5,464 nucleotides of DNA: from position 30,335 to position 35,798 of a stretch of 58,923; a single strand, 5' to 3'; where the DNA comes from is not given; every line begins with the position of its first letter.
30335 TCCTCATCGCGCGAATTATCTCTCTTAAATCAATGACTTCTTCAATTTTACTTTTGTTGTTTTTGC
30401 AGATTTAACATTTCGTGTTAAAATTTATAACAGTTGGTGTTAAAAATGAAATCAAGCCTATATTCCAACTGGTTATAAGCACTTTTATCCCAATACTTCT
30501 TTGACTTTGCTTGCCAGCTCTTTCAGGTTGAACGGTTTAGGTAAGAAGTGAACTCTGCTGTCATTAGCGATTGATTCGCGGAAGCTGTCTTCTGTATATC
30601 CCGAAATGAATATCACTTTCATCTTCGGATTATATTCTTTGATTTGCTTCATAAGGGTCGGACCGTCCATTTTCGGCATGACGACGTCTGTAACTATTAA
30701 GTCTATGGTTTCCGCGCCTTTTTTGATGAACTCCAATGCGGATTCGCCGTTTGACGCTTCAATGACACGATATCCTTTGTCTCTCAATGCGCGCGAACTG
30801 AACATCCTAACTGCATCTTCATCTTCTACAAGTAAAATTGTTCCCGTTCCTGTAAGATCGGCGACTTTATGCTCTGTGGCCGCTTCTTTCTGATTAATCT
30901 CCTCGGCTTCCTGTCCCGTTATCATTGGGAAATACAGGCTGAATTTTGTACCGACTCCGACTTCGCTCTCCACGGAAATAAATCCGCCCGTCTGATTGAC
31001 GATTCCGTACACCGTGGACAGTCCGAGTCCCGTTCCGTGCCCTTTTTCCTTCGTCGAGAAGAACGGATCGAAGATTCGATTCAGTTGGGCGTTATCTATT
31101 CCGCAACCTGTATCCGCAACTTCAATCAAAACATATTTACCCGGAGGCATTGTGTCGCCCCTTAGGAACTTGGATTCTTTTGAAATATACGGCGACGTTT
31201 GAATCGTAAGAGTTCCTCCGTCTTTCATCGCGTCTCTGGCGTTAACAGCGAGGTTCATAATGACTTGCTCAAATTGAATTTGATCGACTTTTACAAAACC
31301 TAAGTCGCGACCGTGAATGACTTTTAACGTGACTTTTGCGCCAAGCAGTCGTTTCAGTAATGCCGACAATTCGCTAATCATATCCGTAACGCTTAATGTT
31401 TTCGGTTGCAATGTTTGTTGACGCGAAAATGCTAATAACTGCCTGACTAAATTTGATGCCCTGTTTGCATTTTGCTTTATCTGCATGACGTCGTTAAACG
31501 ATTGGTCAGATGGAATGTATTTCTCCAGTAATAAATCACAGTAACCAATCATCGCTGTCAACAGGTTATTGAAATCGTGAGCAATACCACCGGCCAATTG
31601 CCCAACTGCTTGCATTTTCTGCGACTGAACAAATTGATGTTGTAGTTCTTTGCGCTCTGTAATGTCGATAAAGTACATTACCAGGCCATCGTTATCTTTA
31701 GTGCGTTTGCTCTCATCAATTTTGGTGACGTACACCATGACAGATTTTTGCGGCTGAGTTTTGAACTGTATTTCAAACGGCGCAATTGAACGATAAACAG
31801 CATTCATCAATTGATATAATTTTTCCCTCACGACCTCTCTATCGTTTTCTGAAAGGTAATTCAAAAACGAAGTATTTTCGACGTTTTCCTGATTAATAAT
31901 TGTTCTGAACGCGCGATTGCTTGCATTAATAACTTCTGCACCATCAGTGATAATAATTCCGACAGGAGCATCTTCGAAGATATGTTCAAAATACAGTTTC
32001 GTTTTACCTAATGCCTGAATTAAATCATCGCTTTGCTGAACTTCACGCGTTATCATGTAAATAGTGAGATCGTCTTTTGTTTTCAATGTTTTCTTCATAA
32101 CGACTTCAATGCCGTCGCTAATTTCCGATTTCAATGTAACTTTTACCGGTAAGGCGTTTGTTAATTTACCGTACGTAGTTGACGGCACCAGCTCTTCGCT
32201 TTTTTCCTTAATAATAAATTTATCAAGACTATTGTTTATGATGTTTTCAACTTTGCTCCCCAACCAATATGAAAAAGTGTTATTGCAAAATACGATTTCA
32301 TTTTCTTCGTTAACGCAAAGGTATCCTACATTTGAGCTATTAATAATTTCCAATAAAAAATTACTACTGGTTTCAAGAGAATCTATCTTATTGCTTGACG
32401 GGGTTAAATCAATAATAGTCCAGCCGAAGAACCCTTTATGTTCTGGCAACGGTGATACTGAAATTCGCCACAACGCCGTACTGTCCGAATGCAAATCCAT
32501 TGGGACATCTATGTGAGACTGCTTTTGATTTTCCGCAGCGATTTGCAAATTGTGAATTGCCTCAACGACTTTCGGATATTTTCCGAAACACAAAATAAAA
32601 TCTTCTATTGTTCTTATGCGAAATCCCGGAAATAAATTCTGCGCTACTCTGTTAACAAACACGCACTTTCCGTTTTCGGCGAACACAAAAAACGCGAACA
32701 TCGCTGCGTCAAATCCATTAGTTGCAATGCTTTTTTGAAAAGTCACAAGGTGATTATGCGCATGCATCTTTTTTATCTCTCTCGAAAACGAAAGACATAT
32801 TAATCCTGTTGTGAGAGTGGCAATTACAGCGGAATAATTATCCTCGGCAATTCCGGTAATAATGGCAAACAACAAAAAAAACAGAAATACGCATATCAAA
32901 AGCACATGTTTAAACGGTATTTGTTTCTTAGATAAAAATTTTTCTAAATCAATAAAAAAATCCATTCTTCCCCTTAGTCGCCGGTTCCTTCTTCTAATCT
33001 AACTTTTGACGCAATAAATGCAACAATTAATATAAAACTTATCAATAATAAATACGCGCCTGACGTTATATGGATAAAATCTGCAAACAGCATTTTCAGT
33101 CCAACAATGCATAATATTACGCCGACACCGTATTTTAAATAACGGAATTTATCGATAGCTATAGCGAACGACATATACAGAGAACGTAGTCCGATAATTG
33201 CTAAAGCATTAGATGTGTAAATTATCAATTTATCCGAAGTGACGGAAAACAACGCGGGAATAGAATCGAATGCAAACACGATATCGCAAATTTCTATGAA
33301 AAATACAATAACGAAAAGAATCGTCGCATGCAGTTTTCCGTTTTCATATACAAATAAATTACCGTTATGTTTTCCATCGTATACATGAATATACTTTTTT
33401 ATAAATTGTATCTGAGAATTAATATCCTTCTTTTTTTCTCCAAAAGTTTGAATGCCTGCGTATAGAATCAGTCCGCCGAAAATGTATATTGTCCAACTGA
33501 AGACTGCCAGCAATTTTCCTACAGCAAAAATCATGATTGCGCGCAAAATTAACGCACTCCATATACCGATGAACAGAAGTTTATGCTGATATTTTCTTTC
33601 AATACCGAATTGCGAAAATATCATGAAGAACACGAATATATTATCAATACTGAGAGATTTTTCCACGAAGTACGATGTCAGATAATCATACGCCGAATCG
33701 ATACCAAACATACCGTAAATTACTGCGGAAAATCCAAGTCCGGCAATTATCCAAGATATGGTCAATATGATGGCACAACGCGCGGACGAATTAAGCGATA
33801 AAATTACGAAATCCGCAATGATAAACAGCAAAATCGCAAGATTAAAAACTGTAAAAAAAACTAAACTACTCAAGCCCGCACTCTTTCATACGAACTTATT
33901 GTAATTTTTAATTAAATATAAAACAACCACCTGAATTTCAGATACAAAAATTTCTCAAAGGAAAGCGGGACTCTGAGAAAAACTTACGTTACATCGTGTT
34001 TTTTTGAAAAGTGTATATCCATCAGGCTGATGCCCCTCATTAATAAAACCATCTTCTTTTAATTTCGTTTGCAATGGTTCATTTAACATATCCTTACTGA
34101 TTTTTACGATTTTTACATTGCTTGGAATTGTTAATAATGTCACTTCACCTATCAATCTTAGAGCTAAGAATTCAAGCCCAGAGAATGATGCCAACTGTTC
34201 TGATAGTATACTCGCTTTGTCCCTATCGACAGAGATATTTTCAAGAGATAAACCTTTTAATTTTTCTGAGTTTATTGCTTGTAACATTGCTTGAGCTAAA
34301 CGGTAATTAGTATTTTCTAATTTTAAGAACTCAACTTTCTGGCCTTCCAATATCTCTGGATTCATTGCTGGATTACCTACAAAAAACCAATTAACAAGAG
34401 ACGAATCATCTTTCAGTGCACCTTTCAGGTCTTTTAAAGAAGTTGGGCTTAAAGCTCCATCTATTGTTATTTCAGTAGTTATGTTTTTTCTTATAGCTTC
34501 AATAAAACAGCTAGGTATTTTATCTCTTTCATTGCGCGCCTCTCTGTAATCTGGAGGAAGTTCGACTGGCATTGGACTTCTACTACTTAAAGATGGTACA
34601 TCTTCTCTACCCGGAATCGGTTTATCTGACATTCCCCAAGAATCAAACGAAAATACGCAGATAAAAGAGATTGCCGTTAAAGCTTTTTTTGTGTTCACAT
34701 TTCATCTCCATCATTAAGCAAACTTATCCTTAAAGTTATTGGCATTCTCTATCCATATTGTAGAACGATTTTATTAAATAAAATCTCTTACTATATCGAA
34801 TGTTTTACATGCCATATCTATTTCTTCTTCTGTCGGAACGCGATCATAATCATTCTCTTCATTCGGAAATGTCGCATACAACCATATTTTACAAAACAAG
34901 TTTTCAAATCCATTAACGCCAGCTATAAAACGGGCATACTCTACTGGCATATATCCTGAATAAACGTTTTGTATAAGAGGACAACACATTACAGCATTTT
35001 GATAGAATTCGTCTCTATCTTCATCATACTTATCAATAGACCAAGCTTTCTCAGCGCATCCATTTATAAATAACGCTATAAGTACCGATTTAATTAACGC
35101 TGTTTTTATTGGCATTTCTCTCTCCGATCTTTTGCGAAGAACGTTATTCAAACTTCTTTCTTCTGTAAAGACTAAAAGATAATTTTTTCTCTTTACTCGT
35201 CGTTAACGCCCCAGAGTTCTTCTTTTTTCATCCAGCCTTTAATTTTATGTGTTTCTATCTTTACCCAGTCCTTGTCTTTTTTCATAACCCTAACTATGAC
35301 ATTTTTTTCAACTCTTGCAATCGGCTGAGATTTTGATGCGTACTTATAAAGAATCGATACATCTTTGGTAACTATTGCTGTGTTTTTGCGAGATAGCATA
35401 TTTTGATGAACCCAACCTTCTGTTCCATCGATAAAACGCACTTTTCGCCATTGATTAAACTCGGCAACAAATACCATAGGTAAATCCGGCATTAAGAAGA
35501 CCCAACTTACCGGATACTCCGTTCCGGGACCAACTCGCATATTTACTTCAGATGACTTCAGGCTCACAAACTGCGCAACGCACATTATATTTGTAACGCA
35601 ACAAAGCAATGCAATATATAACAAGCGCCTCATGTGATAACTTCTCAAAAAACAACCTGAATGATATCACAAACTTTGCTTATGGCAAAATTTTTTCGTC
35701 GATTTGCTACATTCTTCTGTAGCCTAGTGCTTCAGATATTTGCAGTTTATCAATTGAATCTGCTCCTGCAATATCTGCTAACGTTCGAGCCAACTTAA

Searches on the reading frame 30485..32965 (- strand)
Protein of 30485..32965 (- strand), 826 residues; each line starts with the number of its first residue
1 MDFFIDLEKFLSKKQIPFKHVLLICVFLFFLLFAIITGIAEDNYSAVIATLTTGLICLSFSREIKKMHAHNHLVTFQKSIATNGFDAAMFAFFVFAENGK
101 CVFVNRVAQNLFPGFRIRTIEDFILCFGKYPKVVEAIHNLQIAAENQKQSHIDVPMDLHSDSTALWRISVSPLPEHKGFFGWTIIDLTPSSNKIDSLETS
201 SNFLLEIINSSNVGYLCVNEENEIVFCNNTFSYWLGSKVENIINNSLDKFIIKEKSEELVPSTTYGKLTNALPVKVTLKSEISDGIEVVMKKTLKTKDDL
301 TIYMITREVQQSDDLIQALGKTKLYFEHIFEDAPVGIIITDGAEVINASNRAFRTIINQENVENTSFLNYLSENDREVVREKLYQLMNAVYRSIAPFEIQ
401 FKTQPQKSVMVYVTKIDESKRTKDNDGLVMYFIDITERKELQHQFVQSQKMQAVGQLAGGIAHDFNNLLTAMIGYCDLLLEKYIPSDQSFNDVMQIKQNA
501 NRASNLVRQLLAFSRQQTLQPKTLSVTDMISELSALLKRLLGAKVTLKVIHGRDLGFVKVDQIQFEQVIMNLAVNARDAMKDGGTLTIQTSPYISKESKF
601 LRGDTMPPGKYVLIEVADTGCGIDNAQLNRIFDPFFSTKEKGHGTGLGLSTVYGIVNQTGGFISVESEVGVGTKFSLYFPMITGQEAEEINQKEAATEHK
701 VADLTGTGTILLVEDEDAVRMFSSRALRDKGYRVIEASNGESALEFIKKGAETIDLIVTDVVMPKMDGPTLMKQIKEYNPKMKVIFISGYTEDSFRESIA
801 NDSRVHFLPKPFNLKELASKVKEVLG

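Call 16: search_protein_families(library=pfam, proteins=[window:30485-32965:-], max_evalue=0.001)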
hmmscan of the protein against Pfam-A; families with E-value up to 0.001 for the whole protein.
window:30485-32965:- (826 aa): 7 families
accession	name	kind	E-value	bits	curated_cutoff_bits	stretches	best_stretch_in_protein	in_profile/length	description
PF00072.30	Response_reg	-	1.5e-25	90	30.2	1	710-821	1-110/111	Response regulator receiver domain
PF02518.31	HATPase_c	-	1.1e-21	77.8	26.4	1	561-681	2-109/111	Histidine kinase-, DNA gyrase B-, and HSP90-like ATPase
PF00989.32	PAS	-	3.9e-13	49.8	22.6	1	326-413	3-91/113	PAS fold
PF00512.31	HisKA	-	6.7e-11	42.5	26.9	1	455-517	3-64/66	His Kinase A (phospho-acceptor) domain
PF13188.13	PAS_8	-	5.1e-09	36.1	21.8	0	325-355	2-33/65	PAS domain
PF13426.13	PAS_9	-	6.8e-08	33.2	27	1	213-255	2-45/103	PAS domain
PF08448.16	PAS_4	-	3.3e-07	31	23.1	0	330-440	1-110/110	PAS fold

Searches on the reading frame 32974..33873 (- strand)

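Call 16: search_protein_families(library=pfam, proteins=[window:32974-33873:-], max_evalue=0.001)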
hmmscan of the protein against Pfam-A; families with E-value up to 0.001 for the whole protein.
window:32974-33873:- (299 aa): 1 family
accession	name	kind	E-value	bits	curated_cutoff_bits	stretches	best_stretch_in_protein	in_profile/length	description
PF03741.22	TerC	-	6.7e-43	146.9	27.8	1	66-263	2-176/178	Integral membrane protein TerC family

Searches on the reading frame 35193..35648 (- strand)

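Call 16: search_protein_families(library=pfam, proteins=[window:35193-35648:-], max_evalue=0.001)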
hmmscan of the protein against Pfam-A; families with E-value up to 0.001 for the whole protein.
window:35193-35648:- (151 aa): 3 families
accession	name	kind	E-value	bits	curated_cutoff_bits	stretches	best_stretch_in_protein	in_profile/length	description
PF06347.19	SH3_4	-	2.4e-26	91.7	24.1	2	31-86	1-55/56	Bacterial SH3 domain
PF08239.17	SH3_3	-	1.8e-12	47.7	27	2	105-143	11-51/54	Bacterial SH3 domain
PF23795.1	SH3_YKFC_2nd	-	0.00029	21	27.4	0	93-144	1-53/57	YKFC SH3b2 domain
